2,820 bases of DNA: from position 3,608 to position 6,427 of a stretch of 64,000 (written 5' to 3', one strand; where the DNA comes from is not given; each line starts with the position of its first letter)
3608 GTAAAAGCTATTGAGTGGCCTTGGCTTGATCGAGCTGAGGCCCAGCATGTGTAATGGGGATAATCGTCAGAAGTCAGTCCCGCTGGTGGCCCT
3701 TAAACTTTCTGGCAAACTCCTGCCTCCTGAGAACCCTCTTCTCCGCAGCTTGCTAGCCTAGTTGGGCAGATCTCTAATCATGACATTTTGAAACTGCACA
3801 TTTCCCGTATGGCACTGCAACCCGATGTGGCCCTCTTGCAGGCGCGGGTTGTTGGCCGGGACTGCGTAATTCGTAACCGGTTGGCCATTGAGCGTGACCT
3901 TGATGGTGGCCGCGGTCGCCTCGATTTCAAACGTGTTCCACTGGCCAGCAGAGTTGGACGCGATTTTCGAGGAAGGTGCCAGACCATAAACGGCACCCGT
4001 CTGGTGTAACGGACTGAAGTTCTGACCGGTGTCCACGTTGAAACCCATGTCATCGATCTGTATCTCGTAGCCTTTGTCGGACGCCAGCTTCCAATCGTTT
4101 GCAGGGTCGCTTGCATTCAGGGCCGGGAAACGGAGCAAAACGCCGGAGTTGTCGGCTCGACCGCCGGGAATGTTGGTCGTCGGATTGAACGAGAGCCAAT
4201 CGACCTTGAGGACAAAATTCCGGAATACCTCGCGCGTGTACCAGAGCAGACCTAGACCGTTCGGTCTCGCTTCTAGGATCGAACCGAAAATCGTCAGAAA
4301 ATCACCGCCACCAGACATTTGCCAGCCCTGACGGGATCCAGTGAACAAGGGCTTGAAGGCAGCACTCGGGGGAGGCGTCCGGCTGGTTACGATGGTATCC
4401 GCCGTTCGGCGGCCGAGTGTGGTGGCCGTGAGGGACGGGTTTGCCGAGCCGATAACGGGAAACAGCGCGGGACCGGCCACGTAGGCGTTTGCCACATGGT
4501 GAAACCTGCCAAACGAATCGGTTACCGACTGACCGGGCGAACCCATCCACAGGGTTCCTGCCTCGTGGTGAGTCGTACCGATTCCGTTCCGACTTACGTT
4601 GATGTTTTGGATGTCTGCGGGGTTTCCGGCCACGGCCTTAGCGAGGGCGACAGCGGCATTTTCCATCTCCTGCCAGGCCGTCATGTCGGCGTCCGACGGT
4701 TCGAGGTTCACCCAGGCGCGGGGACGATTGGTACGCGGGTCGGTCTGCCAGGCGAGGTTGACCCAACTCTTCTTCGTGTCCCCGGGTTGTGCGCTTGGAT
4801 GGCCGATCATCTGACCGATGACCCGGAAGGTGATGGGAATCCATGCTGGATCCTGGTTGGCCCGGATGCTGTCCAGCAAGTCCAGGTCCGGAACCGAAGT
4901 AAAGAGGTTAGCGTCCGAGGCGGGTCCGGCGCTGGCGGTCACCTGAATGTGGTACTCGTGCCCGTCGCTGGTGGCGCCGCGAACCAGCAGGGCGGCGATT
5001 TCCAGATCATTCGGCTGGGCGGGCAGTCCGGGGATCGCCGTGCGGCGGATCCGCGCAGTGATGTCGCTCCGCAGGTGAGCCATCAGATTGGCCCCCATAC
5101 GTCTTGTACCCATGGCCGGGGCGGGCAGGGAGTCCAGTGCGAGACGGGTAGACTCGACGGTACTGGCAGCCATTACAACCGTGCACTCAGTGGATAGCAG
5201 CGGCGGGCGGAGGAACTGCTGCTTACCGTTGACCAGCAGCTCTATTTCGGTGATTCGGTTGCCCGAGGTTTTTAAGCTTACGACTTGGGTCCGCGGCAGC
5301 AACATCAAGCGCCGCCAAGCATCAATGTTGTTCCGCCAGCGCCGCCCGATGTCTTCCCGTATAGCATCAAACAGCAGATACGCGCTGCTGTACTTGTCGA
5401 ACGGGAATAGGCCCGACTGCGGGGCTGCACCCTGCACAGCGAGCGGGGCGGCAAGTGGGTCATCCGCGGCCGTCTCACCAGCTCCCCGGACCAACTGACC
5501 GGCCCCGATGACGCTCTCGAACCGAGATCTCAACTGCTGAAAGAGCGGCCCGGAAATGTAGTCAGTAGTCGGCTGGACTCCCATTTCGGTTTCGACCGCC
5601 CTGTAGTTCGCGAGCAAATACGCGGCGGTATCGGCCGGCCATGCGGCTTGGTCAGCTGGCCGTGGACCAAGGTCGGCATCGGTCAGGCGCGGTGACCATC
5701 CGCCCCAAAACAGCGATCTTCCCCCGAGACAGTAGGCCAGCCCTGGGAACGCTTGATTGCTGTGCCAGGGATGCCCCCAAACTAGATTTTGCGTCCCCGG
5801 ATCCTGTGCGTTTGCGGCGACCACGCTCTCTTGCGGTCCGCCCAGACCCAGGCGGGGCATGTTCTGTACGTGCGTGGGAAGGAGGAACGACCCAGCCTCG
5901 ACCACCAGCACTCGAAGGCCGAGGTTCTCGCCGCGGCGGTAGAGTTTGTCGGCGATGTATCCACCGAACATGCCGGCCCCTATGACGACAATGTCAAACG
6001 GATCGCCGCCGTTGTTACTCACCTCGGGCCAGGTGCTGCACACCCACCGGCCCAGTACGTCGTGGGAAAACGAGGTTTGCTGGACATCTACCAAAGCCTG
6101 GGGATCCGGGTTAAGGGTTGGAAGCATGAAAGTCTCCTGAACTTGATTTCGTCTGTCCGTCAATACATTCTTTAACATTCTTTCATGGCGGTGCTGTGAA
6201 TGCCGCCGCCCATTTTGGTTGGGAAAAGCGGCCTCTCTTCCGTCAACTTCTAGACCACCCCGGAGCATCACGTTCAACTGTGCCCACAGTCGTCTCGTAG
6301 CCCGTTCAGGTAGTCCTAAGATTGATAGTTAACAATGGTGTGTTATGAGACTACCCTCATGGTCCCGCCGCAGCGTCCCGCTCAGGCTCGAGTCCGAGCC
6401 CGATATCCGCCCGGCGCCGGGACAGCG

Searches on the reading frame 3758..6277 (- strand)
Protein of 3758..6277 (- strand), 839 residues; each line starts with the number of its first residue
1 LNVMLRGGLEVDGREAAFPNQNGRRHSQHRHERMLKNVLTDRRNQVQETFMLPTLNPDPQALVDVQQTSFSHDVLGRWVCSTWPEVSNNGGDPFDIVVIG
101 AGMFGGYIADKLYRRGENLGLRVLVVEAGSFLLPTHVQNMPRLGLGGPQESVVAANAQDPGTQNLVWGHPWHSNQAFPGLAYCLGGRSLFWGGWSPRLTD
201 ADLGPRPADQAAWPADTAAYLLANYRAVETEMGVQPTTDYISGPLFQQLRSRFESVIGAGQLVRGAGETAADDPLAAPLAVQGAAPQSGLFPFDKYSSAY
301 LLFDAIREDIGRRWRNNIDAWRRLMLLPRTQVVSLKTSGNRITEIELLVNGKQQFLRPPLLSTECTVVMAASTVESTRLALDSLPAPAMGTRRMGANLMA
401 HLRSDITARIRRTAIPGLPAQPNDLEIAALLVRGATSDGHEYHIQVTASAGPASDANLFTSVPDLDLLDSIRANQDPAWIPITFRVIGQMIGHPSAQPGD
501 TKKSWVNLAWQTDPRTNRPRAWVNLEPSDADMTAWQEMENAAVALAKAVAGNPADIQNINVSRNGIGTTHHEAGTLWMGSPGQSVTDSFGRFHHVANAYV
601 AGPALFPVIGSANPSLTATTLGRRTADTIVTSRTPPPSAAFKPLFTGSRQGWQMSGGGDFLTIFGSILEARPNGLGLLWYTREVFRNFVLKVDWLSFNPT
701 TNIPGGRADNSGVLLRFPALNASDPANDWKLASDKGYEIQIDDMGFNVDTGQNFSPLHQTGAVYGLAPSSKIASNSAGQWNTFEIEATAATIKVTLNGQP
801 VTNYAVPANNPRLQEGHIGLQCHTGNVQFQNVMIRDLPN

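Call 42: search_protein_families(library=pfam, proteins=[window:3758-6277:-], max_evalue=0.01)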
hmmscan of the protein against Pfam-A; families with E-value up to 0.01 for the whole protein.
window:3758-6277:- (839 aa): 3 families
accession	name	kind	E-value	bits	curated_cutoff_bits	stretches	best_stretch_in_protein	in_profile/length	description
PF06439.18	3keto-disac_hyd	-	4.2e-31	108.9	26.8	1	641-835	2-187/187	3-keto-disaccharide hydrolase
PF05199.19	GMC_oxred_C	-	6.4e-13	49.9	24.6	1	515-622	14-139/139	GMC oxidoreductase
PF13450.12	NAD_binding_8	-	0.007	17.1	21.9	0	98-130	1-29/68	NAD(P)-binding Rossmann-like domain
